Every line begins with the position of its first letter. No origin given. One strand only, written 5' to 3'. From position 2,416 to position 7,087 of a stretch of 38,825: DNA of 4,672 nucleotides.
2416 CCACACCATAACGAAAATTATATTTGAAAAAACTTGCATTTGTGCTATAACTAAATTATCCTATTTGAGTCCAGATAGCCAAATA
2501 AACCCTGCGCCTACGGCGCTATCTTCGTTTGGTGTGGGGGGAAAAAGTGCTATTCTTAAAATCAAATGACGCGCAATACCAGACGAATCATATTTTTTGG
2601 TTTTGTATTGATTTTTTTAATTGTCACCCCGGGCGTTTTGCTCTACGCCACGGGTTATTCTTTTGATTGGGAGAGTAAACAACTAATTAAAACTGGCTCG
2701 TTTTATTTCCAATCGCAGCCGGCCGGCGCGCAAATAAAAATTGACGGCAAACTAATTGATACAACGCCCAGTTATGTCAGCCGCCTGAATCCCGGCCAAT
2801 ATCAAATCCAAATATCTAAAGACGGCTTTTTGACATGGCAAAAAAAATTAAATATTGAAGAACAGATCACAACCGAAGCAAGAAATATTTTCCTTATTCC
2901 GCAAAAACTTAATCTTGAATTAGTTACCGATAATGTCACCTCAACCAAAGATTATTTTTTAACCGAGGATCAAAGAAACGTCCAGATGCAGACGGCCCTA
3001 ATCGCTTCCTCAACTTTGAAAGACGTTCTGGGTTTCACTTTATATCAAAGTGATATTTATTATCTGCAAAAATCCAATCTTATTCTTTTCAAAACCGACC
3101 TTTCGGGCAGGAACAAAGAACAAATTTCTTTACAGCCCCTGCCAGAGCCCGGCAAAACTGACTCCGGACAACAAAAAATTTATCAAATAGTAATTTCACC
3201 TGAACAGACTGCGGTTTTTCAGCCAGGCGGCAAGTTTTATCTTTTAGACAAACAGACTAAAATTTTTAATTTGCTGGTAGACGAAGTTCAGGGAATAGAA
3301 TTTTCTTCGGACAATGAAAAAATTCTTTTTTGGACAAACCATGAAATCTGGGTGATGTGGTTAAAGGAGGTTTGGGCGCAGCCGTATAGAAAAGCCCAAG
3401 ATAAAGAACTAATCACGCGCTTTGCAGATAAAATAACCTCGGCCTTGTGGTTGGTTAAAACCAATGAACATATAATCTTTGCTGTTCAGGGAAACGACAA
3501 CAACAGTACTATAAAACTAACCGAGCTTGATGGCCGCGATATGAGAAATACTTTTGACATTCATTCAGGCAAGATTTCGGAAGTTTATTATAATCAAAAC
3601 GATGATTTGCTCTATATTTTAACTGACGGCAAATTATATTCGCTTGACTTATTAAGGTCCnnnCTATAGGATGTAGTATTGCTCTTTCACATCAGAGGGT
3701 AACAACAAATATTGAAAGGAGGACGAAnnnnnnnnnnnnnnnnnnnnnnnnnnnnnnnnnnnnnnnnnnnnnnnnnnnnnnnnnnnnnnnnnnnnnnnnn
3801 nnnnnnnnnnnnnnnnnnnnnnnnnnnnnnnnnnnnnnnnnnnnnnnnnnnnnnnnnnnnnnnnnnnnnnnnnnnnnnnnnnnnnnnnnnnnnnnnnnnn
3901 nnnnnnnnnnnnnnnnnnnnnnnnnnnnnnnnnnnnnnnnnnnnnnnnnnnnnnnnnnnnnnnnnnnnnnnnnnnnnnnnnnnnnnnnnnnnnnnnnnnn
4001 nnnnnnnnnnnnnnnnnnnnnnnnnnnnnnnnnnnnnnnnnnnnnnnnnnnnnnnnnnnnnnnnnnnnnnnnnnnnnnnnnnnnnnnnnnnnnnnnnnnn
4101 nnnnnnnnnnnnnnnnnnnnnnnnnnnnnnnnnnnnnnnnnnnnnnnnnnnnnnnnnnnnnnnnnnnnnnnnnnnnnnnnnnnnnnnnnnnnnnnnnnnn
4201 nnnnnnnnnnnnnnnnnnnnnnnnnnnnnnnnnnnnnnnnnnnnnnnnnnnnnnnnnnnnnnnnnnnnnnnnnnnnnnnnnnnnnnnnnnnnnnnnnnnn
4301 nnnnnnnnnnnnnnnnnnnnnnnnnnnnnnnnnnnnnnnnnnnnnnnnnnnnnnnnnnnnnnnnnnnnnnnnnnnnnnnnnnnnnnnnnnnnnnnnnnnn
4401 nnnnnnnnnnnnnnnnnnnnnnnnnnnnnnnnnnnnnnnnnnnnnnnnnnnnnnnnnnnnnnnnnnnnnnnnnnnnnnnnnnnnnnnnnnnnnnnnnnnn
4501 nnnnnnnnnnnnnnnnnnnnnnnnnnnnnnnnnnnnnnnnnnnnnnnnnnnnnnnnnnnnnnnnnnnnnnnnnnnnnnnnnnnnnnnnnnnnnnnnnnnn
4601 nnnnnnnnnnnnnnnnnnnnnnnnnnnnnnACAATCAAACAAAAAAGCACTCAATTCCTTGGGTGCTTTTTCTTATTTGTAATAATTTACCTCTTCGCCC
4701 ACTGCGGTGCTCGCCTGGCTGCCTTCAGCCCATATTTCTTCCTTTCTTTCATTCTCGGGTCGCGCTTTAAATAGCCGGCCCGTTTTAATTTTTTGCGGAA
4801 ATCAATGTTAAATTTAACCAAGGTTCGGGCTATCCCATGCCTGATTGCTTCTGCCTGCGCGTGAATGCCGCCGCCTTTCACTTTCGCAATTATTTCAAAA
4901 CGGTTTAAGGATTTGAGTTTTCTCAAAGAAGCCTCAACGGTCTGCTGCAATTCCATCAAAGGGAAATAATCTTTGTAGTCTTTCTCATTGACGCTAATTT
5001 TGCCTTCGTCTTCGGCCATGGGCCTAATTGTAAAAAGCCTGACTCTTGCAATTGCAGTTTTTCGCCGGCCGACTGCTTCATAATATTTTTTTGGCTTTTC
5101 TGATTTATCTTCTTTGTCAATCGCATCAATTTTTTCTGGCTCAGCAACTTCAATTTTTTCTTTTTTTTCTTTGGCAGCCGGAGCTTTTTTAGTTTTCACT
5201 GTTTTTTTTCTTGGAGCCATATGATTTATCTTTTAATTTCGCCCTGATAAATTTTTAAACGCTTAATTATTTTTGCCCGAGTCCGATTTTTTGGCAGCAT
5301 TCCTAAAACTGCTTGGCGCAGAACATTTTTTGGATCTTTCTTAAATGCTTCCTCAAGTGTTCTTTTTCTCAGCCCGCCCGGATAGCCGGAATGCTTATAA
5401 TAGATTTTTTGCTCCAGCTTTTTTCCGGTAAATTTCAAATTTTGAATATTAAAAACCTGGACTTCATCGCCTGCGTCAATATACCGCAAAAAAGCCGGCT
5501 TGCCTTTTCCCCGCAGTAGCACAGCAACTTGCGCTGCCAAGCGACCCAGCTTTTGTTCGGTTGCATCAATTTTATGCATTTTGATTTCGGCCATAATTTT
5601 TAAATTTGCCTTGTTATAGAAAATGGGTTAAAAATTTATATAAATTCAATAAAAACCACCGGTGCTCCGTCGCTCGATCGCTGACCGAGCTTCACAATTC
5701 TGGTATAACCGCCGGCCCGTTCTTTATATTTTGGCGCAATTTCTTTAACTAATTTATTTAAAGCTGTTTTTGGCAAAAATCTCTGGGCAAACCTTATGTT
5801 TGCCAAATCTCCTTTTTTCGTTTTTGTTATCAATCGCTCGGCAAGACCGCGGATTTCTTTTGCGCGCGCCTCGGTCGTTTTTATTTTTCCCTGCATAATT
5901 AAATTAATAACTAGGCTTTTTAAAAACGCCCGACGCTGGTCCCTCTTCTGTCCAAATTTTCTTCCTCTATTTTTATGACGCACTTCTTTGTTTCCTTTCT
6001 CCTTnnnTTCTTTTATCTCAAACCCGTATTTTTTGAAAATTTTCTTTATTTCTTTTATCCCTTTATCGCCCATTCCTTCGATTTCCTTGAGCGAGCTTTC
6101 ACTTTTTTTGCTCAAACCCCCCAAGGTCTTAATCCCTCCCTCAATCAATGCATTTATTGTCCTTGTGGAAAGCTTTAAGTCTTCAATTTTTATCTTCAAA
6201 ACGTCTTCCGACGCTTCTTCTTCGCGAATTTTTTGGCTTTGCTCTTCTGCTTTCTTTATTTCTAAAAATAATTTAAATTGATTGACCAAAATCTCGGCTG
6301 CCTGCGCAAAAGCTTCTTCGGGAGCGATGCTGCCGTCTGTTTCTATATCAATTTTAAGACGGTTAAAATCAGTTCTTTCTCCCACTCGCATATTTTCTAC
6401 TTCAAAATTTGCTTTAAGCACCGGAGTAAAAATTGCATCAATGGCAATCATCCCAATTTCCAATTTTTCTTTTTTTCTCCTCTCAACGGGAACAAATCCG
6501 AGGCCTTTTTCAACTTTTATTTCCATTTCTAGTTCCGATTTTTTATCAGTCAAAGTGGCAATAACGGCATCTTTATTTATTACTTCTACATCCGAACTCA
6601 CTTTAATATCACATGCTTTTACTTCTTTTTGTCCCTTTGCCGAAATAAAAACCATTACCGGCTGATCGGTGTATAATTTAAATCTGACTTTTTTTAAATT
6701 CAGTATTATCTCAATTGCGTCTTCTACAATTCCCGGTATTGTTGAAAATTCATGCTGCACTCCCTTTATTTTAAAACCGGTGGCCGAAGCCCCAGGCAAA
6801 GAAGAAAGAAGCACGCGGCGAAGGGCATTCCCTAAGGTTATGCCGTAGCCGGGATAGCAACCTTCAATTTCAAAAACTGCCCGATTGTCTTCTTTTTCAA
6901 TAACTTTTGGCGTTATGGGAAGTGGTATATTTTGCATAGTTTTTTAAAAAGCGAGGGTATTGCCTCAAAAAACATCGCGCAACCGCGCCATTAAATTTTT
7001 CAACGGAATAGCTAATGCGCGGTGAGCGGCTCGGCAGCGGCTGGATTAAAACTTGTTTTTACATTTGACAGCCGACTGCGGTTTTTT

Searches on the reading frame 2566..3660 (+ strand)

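Call 67: search_protein_families(library=pfam, proteins=[window:2566-3660:+])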
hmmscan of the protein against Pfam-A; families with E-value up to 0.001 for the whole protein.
window:2566-3660:+ (365 aa): 1 family
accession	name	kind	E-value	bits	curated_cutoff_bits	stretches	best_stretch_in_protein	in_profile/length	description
PF08308.17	PEGA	-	2.6e-11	43.7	20.8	1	47-104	5-62/71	PEGA domain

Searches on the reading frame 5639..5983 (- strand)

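Call 15: search_protein_families(library=pfam, proteins=[window:5639-5983:-])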
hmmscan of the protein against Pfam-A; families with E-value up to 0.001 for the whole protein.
window:5639-5983:- (115 aa): 1 family
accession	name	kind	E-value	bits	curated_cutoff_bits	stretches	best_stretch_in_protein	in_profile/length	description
PF01196.24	Ribosomal_L17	-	3.8e-32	111.5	27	1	21-115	2-97/97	Ribosomal protein L17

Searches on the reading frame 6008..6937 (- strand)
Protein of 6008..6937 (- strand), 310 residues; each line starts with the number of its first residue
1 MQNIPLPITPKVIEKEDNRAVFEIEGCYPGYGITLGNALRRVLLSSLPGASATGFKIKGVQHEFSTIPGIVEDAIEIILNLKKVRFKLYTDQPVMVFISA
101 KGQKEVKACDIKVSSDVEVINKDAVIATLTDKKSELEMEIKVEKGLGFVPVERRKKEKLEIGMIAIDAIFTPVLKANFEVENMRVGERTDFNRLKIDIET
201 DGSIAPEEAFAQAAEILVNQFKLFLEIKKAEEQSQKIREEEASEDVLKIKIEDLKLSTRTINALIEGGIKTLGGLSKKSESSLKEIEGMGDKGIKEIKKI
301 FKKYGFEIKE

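Call 15: search_protein_families(library=pfam, proteins=[window:6008-6937:-])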
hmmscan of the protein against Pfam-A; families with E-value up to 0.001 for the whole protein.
window:6008-6937:- (310 aa): 4 families
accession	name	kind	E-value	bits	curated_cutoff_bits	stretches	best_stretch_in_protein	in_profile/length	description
PF01000.31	RNA_pol_A_bac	-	9.6e-33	113.4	33.9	1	56-171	2-119/119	RNA polymerase Rpb3/RpoA insert domain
PF01193.29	RNA_pol_L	-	7.7e-22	77.2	24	1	29-221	5-74/74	RNA polymerase Rpb3/Rpb11 dimerisation domain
PF03118.21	RNA_pol_A_CTD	-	7e-15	54.9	23.8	1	239-302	3-66/67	Bacterial RNA polymerase, alpha chain C terminal domain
PF13656.11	RNA_pol_L_2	-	0.00014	21.9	27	0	192-224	40-72/75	RNA polymerase Rpb3/Rpb11 dimerisation domain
